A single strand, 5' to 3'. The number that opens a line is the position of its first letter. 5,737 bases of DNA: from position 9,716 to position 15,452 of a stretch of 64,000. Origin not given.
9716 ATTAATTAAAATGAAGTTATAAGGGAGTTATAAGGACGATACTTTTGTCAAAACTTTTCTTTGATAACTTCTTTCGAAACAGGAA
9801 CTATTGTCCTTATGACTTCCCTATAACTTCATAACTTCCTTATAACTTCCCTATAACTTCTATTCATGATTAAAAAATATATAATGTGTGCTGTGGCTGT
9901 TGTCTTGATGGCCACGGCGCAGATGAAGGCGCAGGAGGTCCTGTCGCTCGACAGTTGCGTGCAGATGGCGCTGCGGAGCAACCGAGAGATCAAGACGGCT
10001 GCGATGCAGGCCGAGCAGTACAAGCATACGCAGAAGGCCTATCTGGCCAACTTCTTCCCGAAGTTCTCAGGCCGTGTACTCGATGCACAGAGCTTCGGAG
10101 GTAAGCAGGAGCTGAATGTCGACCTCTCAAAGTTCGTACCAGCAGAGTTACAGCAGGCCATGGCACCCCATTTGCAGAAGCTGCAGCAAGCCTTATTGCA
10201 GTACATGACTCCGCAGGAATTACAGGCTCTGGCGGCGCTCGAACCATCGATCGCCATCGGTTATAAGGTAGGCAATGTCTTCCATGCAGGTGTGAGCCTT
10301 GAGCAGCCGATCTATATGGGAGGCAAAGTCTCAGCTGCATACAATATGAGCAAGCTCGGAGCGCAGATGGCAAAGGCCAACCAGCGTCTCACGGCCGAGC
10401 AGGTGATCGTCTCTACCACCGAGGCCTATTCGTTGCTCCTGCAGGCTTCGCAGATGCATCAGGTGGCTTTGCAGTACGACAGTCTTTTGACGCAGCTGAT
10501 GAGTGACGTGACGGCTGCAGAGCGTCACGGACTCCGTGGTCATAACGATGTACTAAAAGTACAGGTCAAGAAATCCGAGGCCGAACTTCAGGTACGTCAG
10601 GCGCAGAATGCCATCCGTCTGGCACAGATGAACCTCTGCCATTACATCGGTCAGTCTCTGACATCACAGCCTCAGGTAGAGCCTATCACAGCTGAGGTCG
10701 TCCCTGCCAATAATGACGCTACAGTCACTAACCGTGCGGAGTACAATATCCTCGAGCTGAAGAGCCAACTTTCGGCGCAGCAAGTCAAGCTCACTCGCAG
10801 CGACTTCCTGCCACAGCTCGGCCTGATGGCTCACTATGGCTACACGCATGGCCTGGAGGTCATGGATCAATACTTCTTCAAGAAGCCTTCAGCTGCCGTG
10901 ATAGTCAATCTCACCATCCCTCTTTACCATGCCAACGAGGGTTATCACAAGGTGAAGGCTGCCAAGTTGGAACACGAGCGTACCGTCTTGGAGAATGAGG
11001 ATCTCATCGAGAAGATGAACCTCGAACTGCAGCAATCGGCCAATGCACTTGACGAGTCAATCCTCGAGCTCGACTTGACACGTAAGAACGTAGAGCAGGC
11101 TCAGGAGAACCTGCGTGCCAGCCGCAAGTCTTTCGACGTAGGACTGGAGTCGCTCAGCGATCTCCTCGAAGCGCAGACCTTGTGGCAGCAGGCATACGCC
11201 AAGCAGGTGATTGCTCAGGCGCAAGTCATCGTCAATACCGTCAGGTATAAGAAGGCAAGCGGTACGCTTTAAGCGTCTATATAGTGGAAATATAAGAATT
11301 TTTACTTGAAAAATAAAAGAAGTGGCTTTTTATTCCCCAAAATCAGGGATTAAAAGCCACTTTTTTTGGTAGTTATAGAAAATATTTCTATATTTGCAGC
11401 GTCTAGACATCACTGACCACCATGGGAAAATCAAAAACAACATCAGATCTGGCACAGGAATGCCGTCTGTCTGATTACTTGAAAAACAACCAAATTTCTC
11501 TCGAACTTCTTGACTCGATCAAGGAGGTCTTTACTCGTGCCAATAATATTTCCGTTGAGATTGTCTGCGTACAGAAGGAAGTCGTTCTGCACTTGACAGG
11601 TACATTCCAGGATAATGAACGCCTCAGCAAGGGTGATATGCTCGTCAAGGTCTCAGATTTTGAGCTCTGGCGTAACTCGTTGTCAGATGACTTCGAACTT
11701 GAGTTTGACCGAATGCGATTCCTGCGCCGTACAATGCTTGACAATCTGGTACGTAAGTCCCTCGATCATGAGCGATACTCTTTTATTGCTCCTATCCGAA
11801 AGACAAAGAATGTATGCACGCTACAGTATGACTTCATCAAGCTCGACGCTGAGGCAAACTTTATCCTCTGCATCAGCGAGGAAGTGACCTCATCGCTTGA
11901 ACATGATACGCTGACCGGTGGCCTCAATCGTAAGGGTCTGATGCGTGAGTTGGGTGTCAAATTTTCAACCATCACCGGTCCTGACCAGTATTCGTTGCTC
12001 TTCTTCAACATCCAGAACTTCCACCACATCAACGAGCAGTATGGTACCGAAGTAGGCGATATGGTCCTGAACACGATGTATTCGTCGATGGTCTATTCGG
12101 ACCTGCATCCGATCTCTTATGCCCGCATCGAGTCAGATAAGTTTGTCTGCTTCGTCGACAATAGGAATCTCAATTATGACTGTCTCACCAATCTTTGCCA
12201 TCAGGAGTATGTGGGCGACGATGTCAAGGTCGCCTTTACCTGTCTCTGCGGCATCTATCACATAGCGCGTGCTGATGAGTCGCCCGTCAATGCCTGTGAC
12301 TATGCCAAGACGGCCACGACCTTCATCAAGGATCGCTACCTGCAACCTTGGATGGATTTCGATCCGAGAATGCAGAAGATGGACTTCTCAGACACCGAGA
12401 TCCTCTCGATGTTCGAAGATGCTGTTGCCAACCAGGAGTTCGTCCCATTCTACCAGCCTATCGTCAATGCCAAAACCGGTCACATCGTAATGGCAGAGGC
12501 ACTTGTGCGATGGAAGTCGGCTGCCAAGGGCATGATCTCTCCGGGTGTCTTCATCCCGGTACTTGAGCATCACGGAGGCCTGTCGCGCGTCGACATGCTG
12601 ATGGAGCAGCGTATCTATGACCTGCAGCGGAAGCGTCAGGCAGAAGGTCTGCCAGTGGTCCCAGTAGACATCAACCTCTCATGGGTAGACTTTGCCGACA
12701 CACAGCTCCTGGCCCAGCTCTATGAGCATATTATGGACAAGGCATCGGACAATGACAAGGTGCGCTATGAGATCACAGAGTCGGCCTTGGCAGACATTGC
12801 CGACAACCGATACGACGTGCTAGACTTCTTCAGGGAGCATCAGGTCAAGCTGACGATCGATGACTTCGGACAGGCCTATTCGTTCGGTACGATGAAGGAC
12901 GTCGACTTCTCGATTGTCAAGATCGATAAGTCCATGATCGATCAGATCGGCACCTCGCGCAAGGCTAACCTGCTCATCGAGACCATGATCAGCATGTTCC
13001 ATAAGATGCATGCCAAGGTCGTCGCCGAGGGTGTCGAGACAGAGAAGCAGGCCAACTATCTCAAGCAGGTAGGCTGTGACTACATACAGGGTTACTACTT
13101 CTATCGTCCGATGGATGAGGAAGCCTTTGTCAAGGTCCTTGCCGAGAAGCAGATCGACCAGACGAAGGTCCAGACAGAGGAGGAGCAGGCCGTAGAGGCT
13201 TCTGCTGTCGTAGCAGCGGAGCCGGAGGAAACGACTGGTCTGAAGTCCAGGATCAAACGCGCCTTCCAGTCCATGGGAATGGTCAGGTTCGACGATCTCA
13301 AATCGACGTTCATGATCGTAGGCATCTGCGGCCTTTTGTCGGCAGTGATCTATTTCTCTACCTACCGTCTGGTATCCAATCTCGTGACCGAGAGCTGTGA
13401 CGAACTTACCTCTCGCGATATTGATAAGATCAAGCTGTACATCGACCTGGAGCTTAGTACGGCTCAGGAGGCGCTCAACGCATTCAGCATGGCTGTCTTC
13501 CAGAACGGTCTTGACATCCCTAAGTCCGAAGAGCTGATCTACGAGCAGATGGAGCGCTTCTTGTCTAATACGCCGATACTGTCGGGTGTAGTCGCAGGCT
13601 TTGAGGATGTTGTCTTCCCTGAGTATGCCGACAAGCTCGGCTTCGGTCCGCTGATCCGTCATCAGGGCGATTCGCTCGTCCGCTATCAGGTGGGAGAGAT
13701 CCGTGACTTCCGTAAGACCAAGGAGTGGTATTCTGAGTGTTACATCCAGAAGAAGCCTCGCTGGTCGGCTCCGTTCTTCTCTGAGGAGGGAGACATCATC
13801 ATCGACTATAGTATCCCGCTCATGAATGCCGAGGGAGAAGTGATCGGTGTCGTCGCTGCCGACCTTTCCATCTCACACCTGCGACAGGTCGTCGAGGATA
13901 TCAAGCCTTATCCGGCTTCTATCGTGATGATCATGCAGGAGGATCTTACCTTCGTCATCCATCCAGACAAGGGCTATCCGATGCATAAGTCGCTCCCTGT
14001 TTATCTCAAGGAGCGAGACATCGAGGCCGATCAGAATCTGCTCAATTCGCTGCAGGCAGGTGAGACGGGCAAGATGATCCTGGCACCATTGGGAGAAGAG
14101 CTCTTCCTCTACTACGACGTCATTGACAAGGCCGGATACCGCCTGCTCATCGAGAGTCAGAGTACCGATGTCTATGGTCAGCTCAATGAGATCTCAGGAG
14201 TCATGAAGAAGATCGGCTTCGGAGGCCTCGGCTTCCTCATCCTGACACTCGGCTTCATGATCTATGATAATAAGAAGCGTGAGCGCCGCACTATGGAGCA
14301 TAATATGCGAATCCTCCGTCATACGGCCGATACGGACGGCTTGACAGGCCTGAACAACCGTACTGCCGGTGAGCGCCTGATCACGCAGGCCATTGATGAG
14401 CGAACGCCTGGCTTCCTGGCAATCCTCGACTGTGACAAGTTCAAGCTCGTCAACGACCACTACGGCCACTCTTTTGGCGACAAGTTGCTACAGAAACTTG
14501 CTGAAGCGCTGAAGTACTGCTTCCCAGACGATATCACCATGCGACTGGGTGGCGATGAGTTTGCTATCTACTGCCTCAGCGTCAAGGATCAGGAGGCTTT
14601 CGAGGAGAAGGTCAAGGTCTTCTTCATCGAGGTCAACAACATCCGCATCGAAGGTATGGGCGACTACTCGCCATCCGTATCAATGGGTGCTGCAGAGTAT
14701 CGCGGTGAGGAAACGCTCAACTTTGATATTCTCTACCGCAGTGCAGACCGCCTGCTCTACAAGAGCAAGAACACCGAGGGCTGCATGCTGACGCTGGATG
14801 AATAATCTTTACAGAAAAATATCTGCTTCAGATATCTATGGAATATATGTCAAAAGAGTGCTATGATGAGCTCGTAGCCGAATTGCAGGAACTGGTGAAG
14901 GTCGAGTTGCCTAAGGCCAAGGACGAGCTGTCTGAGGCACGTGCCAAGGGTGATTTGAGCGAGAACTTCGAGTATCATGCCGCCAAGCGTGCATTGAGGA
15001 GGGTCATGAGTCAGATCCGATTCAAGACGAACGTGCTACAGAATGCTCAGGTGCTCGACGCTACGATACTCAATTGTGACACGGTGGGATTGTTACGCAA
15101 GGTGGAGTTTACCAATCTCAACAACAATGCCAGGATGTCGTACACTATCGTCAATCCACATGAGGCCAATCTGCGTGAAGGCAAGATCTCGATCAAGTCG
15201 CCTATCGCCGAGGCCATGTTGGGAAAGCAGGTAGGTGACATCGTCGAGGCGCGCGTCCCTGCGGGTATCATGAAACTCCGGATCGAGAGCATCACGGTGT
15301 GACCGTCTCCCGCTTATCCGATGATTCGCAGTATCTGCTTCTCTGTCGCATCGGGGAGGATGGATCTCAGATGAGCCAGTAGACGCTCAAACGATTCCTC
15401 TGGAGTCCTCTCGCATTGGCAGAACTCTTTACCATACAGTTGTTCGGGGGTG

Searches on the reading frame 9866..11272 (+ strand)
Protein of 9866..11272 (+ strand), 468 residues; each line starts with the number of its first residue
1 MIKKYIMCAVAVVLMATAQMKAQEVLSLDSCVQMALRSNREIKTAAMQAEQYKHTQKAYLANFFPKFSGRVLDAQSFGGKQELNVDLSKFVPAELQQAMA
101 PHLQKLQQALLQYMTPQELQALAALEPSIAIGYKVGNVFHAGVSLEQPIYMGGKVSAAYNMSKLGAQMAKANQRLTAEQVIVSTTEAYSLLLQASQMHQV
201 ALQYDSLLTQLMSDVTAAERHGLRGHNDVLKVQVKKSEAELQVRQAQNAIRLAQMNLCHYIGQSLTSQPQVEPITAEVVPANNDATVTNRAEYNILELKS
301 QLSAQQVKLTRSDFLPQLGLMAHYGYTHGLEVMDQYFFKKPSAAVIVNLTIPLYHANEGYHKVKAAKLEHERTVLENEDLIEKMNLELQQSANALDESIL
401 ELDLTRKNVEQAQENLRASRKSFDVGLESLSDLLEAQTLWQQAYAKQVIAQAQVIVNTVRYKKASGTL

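Call 60: search_protein_families(library=pfam, proteins=[window:9866-11272:+], max_evalue=0.00001)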
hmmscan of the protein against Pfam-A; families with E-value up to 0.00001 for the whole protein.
window:9866-11272:+ (468 aa): 1 family
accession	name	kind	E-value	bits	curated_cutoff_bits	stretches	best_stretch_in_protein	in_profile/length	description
PF02321.23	OEP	-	4.3e-50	170.6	22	2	287-466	9-187/187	Outer membrane efflux protein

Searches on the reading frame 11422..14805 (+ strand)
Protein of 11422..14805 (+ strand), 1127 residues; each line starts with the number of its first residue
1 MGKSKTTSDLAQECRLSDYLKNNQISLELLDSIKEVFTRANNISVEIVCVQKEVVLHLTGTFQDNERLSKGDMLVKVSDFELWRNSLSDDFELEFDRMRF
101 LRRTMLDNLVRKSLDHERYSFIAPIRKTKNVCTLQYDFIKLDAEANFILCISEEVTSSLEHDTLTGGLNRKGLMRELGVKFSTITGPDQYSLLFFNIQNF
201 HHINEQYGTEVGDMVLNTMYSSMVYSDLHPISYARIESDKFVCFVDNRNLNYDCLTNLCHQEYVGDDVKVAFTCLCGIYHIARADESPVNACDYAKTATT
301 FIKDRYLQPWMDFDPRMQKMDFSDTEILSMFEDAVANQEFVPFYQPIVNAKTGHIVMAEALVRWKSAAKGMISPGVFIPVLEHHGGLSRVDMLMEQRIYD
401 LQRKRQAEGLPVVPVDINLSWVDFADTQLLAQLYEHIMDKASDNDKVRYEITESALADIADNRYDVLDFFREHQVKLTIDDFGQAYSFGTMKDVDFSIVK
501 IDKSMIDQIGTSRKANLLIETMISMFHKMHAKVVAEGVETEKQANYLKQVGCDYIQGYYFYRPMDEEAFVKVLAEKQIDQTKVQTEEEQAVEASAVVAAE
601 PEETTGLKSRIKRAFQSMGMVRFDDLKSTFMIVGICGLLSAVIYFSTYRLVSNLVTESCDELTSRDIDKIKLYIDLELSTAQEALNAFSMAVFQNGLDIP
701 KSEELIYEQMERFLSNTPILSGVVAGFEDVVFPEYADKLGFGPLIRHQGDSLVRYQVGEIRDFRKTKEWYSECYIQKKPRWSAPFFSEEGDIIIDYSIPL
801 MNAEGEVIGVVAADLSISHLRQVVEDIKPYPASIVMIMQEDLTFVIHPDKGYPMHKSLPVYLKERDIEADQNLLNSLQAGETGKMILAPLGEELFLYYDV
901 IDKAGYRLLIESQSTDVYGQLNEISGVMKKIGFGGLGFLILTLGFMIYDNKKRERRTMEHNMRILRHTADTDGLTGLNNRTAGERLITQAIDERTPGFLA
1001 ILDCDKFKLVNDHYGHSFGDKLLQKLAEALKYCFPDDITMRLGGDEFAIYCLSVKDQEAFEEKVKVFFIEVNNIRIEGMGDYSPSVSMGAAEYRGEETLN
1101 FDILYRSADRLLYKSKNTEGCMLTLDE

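Call 60: search_protein_families(library=pfam, proteins=[window:11422-14805:+], max_evalue=0.00001)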
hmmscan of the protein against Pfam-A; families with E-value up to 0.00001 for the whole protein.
window:11422-14805:+ (1127 aa): 4 families
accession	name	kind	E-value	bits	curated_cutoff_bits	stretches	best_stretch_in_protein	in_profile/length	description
PF00563.25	EAL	-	4.5e-55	187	31.3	1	331-563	4-236/236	EAL domain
PF00990.26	GGDEF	-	2.8e-41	141.4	23.8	2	969-1118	1-157/161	Diguanylate cyclase, GGDEF domain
PF22673.2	MCP-like_PDC_1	-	2.1e-13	51.1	27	1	707-821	2-112/113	Methyl-accepting chemotaxis protein-like, first PDC sensor domain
PF02743.24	dCache_1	-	2e-07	31.2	45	1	772-850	113-184/240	Cache domain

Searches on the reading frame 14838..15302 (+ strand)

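Call 60: search_protein_families(library=pfam, proteins=[window:14838-15302:+], max_evalue=0.00001)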
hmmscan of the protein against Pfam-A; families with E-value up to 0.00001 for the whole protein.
window:14838-15302:+ (154 aa): 2 families
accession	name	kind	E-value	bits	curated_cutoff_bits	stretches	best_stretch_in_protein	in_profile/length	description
PF01272.25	GreA_GreB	-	3.7e-23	81.7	26.9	1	80-153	3-76/77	Transcription elongation factor, GreA/GreB, C-term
PF03449.20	GreA_GreB_N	-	1.3e-21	77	24.5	1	3-72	2-71/71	Transcription elongation factor, N-terminal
